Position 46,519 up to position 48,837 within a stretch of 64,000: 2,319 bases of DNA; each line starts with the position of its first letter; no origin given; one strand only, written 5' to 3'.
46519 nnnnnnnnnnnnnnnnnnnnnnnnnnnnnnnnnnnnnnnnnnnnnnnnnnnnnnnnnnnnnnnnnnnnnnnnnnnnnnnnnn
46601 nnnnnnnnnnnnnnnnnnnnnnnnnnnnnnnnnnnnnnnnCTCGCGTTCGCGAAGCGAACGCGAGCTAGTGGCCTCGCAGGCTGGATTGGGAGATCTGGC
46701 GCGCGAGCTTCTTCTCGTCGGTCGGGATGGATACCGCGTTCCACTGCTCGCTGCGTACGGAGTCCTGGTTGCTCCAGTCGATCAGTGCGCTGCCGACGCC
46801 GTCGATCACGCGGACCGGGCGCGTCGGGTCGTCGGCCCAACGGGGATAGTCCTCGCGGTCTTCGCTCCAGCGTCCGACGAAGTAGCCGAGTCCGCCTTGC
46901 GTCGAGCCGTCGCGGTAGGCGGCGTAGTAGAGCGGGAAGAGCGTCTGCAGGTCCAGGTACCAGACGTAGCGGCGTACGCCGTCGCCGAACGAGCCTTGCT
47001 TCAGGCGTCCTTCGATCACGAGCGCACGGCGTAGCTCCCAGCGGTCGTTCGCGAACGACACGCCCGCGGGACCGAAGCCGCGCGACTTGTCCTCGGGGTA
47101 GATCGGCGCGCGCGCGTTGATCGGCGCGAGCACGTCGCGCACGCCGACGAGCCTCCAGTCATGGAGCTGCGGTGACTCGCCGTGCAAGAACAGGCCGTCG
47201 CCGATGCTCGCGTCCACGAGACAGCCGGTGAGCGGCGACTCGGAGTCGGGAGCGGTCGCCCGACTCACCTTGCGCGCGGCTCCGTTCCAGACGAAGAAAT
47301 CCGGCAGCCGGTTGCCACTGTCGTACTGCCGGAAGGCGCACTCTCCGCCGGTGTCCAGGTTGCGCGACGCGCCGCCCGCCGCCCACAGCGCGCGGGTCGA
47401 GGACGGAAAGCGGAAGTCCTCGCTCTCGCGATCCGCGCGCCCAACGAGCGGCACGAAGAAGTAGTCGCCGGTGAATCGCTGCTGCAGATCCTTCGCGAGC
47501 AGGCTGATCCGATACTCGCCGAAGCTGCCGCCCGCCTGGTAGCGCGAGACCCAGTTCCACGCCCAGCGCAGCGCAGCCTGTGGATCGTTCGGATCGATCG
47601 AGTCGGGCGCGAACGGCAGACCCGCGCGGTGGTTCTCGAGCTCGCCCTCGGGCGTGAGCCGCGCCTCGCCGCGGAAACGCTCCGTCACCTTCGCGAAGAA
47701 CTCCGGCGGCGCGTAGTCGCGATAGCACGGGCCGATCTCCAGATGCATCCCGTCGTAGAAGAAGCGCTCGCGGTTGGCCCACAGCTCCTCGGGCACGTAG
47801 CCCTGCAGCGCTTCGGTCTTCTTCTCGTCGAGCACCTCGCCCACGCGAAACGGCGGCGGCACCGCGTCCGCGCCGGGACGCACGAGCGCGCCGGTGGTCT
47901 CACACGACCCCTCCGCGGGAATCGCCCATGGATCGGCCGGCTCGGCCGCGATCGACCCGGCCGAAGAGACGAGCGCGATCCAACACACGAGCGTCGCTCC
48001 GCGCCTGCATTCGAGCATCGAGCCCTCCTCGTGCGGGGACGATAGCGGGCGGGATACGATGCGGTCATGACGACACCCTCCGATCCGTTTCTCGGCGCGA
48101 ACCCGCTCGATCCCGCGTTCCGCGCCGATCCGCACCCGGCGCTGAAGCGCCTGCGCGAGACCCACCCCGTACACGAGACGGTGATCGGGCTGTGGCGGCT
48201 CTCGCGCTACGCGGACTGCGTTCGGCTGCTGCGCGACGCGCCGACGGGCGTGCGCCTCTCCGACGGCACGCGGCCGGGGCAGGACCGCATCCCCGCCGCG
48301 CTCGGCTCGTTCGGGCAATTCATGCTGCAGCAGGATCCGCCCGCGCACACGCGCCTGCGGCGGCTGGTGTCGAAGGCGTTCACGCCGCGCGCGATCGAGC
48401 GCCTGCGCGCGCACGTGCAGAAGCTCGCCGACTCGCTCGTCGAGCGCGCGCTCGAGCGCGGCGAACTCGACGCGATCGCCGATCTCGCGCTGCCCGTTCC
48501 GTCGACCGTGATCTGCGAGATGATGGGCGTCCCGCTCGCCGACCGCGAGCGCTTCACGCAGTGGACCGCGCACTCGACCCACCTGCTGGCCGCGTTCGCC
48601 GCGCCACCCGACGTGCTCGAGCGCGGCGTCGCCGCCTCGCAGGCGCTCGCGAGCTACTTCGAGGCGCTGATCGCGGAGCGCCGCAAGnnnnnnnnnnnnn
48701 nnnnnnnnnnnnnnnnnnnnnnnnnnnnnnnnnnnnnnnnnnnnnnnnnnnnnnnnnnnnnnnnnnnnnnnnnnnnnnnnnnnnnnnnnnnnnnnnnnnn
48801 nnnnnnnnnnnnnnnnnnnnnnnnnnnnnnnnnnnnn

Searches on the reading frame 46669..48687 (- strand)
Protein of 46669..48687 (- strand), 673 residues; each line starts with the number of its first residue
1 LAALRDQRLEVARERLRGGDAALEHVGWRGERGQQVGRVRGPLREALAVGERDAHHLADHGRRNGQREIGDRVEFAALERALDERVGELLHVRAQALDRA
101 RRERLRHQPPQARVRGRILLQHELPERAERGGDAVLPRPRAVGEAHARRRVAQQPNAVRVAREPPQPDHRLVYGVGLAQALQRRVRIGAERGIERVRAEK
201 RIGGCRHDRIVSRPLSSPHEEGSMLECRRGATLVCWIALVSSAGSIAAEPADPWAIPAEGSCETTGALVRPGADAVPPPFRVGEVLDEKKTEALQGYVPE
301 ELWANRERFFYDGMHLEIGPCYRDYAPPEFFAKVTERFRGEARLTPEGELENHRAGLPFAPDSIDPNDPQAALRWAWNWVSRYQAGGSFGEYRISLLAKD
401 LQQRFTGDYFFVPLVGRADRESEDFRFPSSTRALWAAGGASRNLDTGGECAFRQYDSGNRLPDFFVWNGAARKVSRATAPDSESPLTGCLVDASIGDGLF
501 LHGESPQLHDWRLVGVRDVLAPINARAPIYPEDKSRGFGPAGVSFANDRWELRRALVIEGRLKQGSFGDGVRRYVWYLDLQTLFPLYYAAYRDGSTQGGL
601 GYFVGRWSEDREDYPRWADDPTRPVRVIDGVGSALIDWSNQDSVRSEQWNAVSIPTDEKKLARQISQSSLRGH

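Call 28: search_protein_families(library=pfam, proteins=[window:46669-48687:-], max_evalue=0.0001)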
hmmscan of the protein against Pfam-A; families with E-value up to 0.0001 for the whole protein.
window:46669-48687:- (673 aa): 1 family
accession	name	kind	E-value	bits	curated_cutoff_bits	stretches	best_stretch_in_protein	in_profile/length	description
PF07044.18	DUF1329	-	2.2e-18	67.1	23.1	1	311-591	25-299/368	Protein of unknown function (DUF1329)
